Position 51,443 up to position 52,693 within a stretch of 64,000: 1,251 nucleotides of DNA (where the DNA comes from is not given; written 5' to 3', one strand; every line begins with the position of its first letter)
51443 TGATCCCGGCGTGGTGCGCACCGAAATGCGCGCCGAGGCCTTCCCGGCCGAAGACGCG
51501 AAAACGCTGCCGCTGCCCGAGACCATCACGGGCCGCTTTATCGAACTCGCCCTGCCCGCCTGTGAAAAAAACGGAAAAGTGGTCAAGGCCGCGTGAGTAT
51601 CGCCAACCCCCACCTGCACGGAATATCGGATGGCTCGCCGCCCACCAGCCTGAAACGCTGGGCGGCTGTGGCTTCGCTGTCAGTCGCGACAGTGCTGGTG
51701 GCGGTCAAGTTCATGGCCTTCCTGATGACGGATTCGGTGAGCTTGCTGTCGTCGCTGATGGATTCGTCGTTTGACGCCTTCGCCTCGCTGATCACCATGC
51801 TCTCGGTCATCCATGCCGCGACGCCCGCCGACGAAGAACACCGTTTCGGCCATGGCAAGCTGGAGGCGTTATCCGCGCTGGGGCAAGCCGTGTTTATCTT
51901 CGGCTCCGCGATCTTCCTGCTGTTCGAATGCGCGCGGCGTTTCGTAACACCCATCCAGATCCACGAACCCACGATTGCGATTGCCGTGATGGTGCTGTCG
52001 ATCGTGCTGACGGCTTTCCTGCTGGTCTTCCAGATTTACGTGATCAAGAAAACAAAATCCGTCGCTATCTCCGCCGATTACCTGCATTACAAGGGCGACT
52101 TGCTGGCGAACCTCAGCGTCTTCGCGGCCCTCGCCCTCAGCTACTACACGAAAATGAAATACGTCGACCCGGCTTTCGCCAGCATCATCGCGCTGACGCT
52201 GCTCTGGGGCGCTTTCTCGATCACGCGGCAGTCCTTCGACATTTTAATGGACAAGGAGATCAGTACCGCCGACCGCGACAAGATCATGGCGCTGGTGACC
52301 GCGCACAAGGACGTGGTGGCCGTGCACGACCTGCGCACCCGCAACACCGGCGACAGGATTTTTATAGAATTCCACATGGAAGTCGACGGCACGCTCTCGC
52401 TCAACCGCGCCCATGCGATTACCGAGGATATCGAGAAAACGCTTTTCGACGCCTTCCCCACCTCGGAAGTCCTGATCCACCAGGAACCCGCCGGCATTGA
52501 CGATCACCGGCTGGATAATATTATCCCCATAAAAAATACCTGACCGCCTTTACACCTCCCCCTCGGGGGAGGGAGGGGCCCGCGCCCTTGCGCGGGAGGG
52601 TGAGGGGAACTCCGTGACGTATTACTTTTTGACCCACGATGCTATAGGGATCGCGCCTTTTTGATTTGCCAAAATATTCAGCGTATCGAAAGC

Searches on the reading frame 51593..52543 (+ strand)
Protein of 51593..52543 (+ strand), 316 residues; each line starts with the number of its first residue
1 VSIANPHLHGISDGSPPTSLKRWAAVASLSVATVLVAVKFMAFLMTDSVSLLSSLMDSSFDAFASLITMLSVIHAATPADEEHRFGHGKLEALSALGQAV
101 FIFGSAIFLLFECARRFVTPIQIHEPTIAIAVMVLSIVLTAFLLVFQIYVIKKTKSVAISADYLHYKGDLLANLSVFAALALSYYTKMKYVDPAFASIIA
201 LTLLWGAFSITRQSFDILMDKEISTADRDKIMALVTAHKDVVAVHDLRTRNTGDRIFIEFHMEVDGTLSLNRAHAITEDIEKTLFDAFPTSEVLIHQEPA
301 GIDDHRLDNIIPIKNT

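Call 28: find_homologous_proteins(query=window:51593-52543:+, max_evalue=1e-40)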
Query window:51593-52543:+ (316 aa): 2904 proteins with E <= 1e-40 among 8000 candidates; the best 120 are listed.
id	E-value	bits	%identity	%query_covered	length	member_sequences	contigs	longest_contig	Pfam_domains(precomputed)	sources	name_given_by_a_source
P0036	1.6e-197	673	100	100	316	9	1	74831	PF16916.12,PF01545.27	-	-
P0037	5.6e-181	619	91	100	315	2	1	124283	PF16916.12,PF01545.27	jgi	jgi:ferrous-iron efflux pump FieF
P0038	2.2e-155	535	78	100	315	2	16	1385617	PF16916.12,PF01545.27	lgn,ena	-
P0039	4.0e-153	527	76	100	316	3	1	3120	PF16916.12,PF01545.27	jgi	jgi:ferrous-iron efflux pump FieF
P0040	1.1e-152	526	78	100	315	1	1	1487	PF16916.12,PF01545.27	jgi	jgi:ferrous-iron efflux pump FieF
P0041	2.2e-152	525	75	100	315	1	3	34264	PF16916.12,PF01545.27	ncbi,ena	-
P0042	3.8e-152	524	76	100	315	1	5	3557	PF16916.12,PF01545.27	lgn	-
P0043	2.1e-151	521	75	99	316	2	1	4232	PF16916.12,PF01545.27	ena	-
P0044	2.1e-151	521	75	100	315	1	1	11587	PF16916.12,PF01545.27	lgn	-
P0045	4.2e-150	517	74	100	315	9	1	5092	PF16916.12,PF01545.27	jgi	jgi:ferrous-iron efflux pump FieF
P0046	5.0e-150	517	75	100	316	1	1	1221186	PF16916.12,PF01545.27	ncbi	-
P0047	1.1e-149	516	74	100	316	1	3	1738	PF16916.12,PF01545.27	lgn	-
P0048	1.4e-148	512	73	100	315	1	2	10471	PF16916.12,PF01545.27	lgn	-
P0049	6.0e-147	507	74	100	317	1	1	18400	PF16916.12,PF01545.27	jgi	jgi:ferrous-iron efflux pump FieF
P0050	5.7e-146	504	73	100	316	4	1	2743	PF16916.12,PF01545.27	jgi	jgi:ferrous-iron efflux pump FieF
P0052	1.3e-144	499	72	100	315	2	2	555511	PF16916.12,PF01545.27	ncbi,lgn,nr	ncbi:MAG: cation diffusion facilitator family transporter [Micavibrio sp.]|nr:cation diffusion facil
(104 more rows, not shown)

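Call 29: find_encoding_contigs(protein=P0037, flank=5000, max_places=2)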
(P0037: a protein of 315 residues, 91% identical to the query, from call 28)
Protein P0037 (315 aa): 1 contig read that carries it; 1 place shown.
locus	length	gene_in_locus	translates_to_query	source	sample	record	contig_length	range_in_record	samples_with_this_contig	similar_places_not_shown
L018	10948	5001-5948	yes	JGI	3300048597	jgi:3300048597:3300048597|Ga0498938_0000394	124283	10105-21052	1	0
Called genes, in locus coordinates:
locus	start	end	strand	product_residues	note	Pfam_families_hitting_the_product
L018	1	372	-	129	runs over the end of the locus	PF07238:PilZ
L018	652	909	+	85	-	PF01632:Ribosomal_L35p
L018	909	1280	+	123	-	PF00453:Ribosomal_L20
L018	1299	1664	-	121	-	-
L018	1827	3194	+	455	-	PF18073:Zn_ribbon_LapB, PF06745:ATPase, PF13481:AAA_25, PF13479:AAA_24 (weak), PF13541:ChlI, PF05362:Lon_C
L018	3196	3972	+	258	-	PF02674:Colicin_V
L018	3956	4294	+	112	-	-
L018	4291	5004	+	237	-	PF23441:SDR (weak), PF00106:adh_short, PF01370:Epimerase (weak), PF08659:KR, PF13561:adh_short_C2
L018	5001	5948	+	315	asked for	PF01545:Cation_efflux, PF16916:ZT_dimer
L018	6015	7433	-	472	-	PF00009:GTP_EFTU, PF01926:MMR_HSR1, PF02421:FeoB_N, PF00009:GTP_EFTU, PF02421:FeoB_N, PF04548:AIG1 (weak), PF01926:MMR_HSR1, PF14714:KH_dom-like, +7 more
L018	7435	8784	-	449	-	PF01011:PQQ (faint), PF25293:Beta-prop_EMC1_N (faint), PF07774:EMC1_C (faint), PF13360:PQQ_2, PF13570:Beta-prop_ACSF4, PF13360:PQQ_2 (weak)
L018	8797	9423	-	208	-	PF09976:TPR_21 (weak)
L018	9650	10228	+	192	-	PF13606:Ank_3 (faint), PF12796:Ank_2, PF13857:Ank_5, PF00023:Ank, PF13637:Ank_4 (weak)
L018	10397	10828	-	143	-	-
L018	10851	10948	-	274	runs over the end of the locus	PF13606:Ank_3 (faint), PF13857:Ank_5 (faint), PF12796:Ank_2, PF13637:Ank_4, PF00023:Ank (weak)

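Call 30: find_encoding_contigs(protein=P0038, flank=5000, max_places=2)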
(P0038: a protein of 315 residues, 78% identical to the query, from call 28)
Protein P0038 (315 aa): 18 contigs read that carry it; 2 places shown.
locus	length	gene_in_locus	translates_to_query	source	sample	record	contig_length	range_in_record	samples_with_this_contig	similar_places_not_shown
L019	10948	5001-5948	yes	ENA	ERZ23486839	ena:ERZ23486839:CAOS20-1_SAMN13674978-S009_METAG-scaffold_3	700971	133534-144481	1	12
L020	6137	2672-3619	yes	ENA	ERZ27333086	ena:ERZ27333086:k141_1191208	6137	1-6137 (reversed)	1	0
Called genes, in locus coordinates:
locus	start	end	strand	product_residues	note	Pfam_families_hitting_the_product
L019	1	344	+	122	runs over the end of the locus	PF00453:Ribosomal_L20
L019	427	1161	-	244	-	-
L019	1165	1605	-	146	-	-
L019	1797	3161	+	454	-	PF18073:Zn_ribbon_LapB, PF06745:ATPase, PF13481:AAA_25, PF13479:AAA_24 (faint), PF13541:ChlI, PF05362:Lon_C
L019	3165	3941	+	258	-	PF02674:Colicin_V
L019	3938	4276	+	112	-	-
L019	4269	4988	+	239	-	PF00106:adh_short, PF08659:KR, PF13561:adh_short_C2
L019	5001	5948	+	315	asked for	PF01545:Cation_efflux, PF16916:ZT_dimer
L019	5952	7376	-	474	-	PF00009:GTP_EFTU, PF01926:MMR_HSR1, PF02421:FeoB_N, PF00009:GTP_EFTU, PF01926:MMR_HSR1, PF02421:FeoB_N, PF04548:AIG1, PF14714:KH_dom-like, +7 more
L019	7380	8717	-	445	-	PF01011:PQQ (weak), PF13360:PQQ_2 (weak), PF13570:Beta-prop_ACSF4, PF13360:PQQ_2, PF25293:Beta-prop_EMC1_N (weak), PF13570:Beta-prop_ACSF4 (weak)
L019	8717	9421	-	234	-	PF09976:TPR_21 (weak)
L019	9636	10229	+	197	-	PF12796:Ank_2, PF13857:Ank_5, PF00023:Ank, PF13637:Ank_4 (weak), PF13606:Ank_3 (weak)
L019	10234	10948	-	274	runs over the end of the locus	-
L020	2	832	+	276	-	?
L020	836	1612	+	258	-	PF02674:Colicin_V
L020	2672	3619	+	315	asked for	PF01545:Cation_efflux, PF16916:ZT_dimer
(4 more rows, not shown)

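Call 31: find_encoding_contigs(protein=P0046, flank=5000, max_places=2)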
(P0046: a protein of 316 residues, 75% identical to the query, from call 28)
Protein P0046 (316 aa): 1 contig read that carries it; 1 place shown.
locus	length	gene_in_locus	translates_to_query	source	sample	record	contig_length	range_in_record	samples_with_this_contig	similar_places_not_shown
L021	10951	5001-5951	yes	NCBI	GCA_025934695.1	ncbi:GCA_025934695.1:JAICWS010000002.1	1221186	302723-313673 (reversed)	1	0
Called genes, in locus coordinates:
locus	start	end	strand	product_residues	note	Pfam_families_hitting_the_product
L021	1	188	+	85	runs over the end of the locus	PF01632:Ribosomal_L35p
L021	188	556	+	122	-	PF00453:Ribosomal_L20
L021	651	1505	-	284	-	-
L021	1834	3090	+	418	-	PF13481:AAA_25, PF06745:ATPase, PF13541:ChlI, PF05362:Lon_C (weak)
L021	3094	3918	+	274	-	PF02674:Colicin_V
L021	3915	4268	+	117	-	-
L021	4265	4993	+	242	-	PF00106:adh_short, PF08659:KR, PF23441:SDR, PF13561:adh_short_C2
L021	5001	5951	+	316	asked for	PF01545:Cation_efflux, PF16916:ZT_dimer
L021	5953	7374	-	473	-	PF00005:ABC_tran (faint), PF00009:GTP_EFTU, PF01926:MMR_HSR1, PF02421:FeoB_N, PF00009:GTP_EFTU, PF01926:MMR_HSR1, PF02421:FeoB_N, PF14714:KH_dom-like, +9 more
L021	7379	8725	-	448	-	PF01011:PQQ (faint), PF25293:Beta-prop_EMC1_N (faint), PF13360:PQQ_2, PF13570:Beta-prop_ACSF4 (weak)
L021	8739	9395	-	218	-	PF09976:TPR_21 (weak)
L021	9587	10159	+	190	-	PF13637:Ank_4 (faint), PF12796:Ank_2, PF13857:Ank_5, PF00023:Ank, PF13606:Ank_3 (weak)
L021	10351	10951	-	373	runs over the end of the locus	PF00023:Ank (faint), PF12796:Ank_2 (weak), PF13606:Ank_3 (faint), PF13637:Ank_4 (faint), PF13857:Ank_5 (faint), PF23745:ANK_LRRK2 (faint), PF12796:Ank_2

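Call 32: find_encoding_contigs(protein=P0052, flank=5000, max_places=2)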
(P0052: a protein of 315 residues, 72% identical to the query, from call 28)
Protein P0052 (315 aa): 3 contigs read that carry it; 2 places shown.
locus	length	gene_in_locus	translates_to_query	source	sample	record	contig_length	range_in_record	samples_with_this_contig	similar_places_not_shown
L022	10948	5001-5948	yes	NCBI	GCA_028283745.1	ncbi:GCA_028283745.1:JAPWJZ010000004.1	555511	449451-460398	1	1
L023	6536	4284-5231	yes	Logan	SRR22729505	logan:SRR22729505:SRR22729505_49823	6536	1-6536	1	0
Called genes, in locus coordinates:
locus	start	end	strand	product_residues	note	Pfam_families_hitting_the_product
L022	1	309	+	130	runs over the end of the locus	PF00453:Ribosomal_L20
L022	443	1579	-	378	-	-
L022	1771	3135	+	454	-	PF18073:Zn_ribbon_LapB, PF06745:ATPase, PF13481:AAA_25, PF13191:AAA_16 (weak), PF13479:AAA_24 (weak), PF06745:ATPase (weak), PF13541:ChlI, PF05362:Lon_C (weak)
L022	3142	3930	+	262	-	PF02674:Colicin_V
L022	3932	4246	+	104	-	-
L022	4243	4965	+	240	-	PF23441:SDR, PF00106:adh_short, PF08659:KR, PF13561:adh_short_C2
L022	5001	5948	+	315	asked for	PF01545:Cation_efflux, PF16916:ZT_dimer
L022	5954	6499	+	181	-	PF00293:NUDIX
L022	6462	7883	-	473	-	PF00009:GTP_EFTU, PF01926:MMR_HSR1, PF02421:FeoB_N, PF00009:GTP_EFTU, PF01926:MMR_HSR1, PF02421:FeoB_N, PF04548:AIG1 (weak), PF14714:KH_dom-like, +7 more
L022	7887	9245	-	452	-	PF01011:PQQ (faint), PF25293:Beta-prop_EMC1_N (faint), PF13360:PQQ_2, PF13570:Beta-prop_ACSF4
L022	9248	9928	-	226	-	PF09976:TPR_21 (weak)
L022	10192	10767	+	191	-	PF13637:Ank_4 (faint), PF13606:Ank_3 (faint), PF12796:Ank_2, PF13857:Ank_5, PF00023:Ank (weak)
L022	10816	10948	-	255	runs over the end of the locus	PF00023:Ank (faint), PF12796:Ank_2, PF13606:Ank_3 (faint), PF13857:Ank_5 (faint), PF13637:Ank_4 (faint)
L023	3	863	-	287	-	?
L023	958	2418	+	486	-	PF13481:AAA_25, PF06745:ATPase, PF13191:AAA_16 (weak), PF13479:AAA_24 (weak), PF06745:ATPase (weak), PF13541:ChlI, PF05362:Lon_C (weak)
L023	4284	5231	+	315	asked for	PF01545:Cation_efflux, PF16916:ZT_dimer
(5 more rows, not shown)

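Call 85: find_encoding_contigs(protein=P0041, flank=5000, max_places=3)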
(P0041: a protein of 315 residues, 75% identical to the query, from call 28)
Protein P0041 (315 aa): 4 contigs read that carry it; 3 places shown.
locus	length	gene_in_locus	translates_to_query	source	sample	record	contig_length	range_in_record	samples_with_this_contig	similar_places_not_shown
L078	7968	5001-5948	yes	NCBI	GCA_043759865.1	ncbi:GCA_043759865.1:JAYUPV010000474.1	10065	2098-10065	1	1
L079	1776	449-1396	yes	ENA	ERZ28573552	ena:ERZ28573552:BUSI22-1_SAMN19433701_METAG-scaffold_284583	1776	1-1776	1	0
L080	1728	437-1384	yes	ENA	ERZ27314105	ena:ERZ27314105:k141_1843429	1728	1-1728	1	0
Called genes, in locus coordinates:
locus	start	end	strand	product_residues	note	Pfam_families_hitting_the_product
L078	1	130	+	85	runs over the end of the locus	PF01632:Ribosomal_L35p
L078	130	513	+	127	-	PF00453:Ribosomal_L20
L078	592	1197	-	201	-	-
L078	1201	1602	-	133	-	-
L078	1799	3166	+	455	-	PF18073:Zn_ribbon_LapB (weak), PF06745:ATPase, PF13481:AAA_25, PF13541:ChlI, PF05362:Lon_C (weak)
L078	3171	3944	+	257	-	PF02674:Colicin_V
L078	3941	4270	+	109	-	-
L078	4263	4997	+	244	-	PF23441:SDR, PF00106:adh_short, PF08659:KR, PF13561:adh_short_C2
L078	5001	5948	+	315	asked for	PF01545:Cation_efflux, PF16916:ZT_dimer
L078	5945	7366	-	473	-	PF00009:GTP_EFTU, PF01926:MMR_HSR1, PF02421:FeoB_N, PF00009:GTP_EFTU, PF02421:FeoB_N, PF04548:AIG1 (weak), PF01926:MMR_HSR1, PF14714:KH_dom-like, +9 more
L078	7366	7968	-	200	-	?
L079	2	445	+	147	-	?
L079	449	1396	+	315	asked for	PF01545:Cation_efflux, PF16916:ZT_dimer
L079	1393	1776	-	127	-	?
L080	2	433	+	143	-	?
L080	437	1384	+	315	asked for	PF01545:Cation_efflux, PF16916:ZT_dimer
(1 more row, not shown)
